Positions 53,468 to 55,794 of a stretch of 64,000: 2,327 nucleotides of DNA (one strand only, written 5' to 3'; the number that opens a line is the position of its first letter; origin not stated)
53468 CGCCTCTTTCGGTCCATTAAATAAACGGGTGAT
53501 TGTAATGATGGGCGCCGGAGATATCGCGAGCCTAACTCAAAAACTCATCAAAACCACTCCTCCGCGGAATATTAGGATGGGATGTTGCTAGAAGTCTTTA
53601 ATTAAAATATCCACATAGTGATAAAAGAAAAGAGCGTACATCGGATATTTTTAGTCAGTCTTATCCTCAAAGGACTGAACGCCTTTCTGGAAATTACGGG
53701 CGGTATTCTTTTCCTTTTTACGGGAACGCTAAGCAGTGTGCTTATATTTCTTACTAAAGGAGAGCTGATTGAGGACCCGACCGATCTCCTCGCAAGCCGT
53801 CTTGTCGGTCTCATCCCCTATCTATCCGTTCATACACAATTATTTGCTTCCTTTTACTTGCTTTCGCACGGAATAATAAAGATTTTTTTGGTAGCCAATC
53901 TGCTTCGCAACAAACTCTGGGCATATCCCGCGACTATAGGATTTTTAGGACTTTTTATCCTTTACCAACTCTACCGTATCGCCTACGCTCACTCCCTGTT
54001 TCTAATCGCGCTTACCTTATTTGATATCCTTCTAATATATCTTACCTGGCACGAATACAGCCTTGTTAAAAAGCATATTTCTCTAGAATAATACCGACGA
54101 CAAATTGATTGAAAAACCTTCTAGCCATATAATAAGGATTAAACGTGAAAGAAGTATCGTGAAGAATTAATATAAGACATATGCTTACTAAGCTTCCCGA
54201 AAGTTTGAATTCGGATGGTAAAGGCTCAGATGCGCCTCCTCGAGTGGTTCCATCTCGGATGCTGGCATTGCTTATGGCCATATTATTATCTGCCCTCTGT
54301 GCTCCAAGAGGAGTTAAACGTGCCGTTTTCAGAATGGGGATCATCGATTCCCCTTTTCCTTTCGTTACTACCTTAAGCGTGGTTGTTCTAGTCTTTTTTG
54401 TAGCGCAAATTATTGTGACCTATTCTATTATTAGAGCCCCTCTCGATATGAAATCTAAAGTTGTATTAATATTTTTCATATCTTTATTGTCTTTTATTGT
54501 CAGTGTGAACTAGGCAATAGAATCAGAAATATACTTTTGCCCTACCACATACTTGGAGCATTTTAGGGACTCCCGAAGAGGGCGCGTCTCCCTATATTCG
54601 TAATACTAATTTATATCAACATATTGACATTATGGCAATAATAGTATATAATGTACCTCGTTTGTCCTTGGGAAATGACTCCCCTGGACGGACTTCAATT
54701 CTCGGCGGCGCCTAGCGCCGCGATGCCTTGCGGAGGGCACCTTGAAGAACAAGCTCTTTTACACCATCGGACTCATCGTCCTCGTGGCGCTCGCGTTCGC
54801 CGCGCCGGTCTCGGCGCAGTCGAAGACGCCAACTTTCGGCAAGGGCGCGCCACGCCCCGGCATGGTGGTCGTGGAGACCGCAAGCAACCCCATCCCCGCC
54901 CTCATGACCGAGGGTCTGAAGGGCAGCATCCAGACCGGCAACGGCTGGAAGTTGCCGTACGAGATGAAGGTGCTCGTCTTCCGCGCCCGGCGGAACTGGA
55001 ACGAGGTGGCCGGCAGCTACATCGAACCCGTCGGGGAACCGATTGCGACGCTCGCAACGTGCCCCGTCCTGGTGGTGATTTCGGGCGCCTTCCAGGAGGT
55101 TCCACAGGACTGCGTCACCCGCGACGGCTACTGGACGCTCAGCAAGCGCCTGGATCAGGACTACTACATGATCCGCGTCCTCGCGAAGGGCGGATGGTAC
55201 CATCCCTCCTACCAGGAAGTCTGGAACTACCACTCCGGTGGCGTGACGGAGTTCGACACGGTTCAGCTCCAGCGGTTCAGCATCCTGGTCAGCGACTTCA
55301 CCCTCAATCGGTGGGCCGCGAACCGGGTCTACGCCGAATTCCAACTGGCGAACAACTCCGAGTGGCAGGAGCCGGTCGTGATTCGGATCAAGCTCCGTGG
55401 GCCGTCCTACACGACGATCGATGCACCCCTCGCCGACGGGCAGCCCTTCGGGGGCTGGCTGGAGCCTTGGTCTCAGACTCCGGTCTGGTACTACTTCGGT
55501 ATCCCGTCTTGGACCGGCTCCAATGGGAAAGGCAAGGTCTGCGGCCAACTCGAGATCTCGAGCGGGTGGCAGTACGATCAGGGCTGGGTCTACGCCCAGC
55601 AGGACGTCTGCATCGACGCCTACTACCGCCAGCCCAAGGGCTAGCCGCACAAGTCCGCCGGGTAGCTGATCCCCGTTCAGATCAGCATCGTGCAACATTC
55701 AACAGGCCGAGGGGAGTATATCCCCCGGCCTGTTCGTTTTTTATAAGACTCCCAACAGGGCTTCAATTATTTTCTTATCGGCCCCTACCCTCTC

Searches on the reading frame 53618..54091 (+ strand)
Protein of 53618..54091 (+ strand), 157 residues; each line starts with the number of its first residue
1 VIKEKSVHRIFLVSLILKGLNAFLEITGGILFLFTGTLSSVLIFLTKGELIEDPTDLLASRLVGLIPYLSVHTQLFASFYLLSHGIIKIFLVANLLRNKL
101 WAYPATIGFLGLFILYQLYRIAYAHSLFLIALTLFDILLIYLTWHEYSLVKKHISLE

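Call 3: search_protein_families(library=pfam, proteins=[window:53618-54091:+], max_evalue=1)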
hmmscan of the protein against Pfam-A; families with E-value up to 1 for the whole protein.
window:53618-54091:+ (157 aa): 2 families
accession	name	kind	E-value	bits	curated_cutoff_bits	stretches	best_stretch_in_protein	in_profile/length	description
PF09900.14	DUF2127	-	1.4e-23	84.1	24.3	1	11-147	2-140/140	Predicted membrane protein (DUF2127)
PF23636.1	DUF7144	-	0.019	15.6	27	1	81-141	49-108/115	Domain of unknown function (DUF7144)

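Call 64: search_protein_families(library=padloc, proteins=[window:53618-54091:+], max_evalue=1)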
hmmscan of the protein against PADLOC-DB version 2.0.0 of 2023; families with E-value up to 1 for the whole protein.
window:53618-54091:+ (157 aa): 0 families

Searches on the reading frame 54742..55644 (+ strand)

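Call 3: search_protein_families(library=pfam, proteins=[window:54742-55644:+], max_evalue=1)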
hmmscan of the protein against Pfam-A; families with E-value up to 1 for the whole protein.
window:54742-55644:+ (300 aa): 0 families

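Call 4: search_protein_families(library=padloc, proteins=[window:54742-55644:+], max_evalue=1)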
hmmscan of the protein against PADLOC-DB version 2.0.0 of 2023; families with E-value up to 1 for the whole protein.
window:54742-55644:+ (300 aa): 0 families

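Call 8: search_protein_families(library=ncbifam, proteins=[window:54742-55644:+], max_evalue=1)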
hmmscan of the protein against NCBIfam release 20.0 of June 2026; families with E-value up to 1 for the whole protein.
window:54742-55644:+ (300 aa): 1 family
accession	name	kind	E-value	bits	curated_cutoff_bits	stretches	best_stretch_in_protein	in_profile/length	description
NF041742.1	WGxxGxxG_fam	subfamily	0.11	13.1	35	1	1-31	1-30/69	WGxxGxxG family protein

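Call 9: search_protein_families(library=phrogs, proteins=[window:54742-55644:+], max_evalue=0.1)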
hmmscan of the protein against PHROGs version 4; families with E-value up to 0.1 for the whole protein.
window:54742-55644:+ (300 aa): 1 family
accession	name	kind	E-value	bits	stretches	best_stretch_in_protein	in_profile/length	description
phrog_22098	-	unknown function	0.029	15.6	1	10-32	8-30/72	-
